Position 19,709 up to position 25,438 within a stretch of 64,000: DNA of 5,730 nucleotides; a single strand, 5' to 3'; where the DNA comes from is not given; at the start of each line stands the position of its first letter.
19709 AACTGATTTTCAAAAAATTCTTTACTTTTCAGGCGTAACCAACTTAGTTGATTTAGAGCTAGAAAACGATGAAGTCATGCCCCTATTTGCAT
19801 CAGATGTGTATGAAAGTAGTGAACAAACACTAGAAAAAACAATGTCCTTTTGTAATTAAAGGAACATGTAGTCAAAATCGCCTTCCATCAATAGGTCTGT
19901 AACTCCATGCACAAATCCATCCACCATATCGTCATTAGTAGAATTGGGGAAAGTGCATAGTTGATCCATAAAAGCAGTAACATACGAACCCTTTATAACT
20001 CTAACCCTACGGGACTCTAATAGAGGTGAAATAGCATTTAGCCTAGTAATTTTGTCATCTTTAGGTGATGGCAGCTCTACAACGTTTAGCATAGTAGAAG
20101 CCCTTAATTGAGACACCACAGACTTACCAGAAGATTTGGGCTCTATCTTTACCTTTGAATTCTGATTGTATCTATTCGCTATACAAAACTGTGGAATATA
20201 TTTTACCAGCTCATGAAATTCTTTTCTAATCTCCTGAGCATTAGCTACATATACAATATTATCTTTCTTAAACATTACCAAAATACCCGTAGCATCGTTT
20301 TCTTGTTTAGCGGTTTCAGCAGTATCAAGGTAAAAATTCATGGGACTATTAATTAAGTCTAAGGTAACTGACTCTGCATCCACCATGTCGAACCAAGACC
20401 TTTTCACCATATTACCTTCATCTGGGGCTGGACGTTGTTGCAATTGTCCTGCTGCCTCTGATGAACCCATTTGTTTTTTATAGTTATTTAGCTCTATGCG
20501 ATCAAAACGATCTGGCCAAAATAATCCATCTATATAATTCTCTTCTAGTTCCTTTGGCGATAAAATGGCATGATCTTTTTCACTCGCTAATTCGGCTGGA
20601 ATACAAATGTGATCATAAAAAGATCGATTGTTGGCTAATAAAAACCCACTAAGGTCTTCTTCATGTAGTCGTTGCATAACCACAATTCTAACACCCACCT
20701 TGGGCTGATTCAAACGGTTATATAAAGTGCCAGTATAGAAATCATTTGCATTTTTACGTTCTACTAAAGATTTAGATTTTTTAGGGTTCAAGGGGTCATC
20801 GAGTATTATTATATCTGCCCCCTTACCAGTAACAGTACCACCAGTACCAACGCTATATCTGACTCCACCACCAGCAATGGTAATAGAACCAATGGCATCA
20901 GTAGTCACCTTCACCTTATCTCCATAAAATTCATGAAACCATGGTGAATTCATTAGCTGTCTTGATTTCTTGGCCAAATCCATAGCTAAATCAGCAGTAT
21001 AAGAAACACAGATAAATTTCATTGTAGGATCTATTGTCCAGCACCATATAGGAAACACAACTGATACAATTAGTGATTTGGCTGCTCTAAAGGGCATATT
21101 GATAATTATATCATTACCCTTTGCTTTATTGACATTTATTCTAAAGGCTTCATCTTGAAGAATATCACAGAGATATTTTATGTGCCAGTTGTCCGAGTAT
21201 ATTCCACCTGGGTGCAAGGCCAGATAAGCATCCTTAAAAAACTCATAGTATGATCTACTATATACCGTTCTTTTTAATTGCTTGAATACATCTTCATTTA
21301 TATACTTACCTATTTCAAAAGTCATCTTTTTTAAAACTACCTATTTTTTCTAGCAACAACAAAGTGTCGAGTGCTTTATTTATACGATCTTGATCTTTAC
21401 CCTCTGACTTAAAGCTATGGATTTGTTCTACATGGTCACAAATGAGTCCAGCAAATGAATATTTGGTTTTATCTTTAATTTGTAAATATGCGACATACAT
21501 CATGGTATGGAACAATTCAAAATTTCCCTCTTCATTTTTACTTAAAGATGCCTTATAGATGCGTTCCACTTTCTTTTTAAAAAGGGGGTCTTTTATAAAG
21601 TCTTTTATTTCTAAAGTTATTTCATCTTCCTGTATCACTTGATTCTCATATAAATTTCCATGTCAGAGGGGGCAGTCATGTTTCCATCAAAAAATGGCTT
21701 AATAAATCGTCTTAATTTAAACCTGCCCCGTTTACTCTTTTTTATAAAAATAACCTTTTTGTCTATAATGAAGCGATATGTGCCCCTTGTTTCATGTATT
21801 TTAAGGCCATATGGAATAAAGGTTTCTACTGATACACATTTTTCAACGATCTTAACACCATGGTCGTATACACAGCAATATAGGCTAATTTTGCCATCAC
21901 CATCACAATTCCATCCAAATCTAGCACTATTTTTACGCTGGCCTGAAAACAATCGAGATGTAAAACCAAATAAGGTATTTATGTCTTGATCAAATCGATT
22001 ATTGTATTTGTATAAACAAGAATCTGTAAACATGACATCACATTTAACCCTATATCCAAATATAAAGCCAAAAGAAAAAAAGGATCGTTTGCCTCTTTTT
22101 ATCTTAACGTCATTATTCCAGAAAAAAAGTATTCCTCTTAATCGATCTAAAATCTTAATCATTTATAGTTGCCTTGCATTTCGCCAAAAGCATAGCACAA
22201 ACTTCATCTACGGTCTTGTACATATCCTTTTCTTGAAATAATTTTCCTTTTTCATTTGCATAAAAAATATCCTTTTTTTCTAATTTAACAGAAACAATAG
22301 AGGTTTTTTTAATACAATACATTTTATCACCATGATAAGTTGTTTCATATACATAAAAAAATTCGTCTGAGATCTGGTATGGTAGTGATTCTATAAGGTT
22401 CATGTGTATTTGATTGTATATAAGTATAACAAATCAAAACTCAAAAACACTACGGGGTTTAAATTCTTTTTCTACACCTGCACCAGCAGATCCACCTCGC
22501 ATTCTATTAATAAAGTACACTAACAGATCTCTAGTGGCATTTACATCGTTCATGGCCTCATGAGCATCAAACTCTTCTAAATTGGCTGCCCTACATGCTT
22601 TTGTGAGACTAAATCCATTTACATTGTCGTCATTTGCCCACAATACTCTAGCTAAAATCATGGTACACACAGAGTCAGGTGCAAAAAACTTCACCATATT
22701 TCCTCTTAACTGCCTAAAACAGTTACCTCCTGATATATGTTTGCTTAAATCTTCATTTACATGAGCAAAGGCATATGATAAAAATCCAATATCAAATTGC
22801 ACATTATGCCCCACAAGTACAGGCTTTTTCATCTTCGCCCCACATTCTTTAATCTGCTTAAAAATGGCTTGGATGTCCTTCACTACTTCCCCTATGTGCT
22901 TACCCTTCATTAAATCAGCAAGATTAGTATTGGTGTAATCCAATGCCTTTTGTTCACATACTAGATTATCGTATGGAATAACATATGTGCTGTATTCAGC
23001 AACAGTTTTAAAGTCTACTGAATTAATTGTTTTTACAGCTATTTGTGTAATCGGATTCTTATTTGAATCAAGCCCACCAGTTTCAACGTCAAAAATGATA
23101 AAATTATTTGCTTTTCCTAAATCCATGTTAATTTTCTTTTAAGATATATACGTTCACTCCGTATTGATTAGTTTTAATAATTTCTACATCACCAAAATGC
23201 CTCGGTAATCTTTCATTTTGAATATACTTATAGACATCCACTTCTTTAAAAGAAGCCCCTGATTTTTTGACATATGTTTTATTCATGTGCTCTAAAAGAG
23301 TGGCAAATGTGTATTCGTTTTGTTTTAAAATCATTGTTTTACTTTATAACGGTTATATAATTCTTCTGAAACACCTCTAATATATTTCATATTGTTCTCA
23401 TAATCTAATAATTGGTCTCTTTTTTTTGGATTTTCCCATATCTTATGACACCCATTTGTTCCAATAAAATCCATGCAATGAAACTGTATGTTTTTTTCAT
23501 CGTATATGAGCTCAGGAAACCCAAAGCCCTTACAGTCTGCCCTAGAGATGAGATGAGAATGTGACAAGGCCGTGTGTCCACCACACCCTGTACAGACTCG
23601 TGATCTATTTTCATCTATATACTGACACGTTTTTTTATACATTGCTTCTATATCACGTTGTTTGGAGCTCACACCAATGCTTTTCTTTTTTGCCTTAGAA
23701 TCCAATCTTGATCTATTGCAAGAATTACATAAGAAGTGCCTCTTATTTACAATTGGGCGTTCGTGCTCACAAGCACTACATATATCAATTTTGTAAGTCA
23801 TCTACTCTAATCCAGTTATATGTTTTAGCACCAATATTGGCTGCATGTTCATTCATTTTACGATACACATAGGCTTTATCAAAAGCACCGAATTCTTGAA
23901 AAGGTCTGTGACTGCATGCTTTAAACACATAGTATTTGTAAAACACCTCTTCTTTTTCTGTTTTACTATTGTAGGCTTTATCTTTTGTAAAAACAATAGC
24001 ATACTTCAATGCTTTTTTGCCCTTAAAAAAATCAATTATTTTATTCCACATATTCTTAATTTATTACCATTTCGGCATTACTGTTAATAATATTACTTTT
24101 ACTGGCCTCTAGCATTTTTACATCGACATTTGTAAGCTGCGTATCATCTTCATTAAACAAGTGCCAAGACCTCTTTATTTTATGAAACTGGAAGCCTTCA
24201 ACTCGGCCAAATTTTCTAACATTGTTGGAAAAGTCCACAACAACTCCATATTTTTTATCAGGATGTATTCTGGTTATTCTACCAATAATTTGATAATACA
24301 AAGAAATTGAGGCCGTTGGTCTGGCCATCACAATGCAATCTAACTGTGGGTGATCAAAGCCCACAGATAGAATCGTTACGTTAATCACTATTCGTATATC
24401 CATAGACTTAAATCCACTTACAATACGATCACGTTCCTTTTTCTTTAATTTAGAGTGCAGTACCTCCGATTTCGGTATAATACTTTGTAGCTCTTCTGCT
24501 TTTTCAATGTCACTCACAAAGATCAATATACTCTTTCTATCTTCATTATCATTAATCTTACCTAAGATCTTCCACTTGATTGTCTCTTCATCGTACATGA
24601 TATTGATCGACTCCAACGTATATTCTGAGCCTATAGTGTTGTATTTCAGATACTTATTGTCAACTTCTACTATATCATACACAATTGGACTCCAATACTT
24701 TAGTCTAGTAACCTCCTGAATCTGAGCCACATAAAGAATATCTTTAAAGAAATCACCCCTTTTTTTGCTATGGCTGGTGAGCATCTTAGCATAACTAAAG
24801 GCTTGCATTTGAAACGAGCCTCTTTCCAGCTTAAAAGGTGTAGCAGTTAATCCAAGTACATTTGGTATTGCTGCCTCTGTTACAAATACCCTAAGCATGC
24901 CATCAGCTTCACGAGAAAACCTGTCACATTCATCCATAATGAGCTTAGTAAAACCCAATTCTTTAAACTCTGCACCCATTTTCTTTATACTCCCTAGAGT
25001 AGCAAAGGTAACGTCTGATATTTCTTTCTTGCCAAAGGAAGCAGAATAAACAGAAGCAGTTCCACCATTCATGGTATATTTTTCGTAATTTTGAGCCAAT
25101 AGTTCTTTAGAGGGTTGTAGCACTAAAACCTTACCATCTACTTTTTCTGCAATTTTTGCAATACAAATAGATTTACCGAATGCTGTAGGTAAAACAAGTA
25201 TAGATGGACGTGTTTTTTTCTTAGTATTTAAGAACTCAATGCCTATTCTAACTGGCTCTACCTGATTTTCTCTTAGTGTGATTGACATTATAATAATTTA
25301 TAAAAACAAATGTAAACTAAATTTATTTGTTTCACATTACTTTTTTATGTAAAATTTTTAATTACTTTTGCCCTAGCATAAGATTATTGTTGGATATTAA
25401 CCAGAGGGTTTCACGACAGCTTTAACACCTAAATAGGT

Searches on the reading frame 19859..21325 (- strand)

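Call 84: search_protein_families(library=phrogs, proteins=[window:19859-21325:-], max_evalue=0.00001)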
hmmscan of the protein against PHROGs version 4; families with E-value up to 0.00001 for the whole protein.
window:19859-21325:- (489 aa): 5 families
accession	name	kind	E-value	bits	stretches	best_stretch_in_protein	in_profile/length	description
phrog_38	-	head and packaging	4.4e-88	297.8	1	23-478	270-703/760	terminase large subunit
phrog_4758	-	head and packaging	5.4e-42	144.8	1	19-244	13-235/243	terminase large subunit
phrog_5573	-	head and packaging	2.8e-19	70.5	1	268-470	26-226/250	terminase large subunit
phrog_979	-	head and packaging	4.4e-16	59.7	1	302-483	411-604/642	terminase large subunit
phrog_12171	-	head and packaging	1.6e-09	38.9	1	396-477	13-94/110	terminase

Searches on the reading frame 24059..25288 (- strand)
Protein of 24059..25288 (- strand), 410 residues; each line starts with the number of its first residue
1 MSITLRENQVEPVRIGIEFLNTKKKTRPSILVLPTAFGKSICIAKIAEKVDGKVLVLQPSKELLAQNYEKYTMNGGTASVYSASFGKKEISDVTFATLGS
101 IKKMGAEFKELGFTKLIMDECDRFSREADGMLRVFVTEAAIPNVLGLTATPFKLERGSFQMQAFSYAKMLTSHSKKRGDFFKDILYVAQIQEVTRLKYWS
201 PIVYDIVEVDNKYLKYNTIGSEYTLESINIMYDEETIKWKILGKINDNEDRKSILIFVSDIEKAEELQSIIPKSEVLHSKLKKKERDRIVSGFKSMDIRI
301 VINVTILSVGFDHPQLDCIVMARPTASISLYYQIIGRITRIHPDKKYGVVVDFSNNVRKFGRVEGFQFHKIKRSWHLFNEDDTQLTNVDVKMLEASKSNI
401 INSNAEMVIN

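Call 84: search_protein_families(library=phrogs, proteins=[window:24059-25288:-], max_evalue=0.00001)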
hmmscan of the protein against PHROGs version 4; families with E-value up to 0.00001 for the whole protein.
window:24059-25288:- (410 aa): 6 families
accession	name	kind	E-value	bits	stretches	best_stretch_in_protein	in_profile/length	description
phrog_16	-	DNA, RNA and nucleotide metabolism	5e-66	224.6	1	1-380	269-621/986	DNA helicase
phrog_9690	-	DNA, RNA and nucleotide metabolism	7.1e-11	42.7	1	250-363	158-278/306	DNA helicase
phrog_6819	-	DNA, RNA and nucleotide metabolism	2.7e-10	40.3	0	206-351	192-351/645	Holliday junction branch migration helicase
phrog_62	-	DNA, RNA and nucleotide metabolism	1.9e-08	33.3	0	247-341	999-1097/1881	DNA helicase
phrog_34613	-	unknown function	2.3e-08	33.7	1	268-352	492-576/666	-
phrog_3830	-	unknown function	3e-07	30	1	214-383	576-721/1032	-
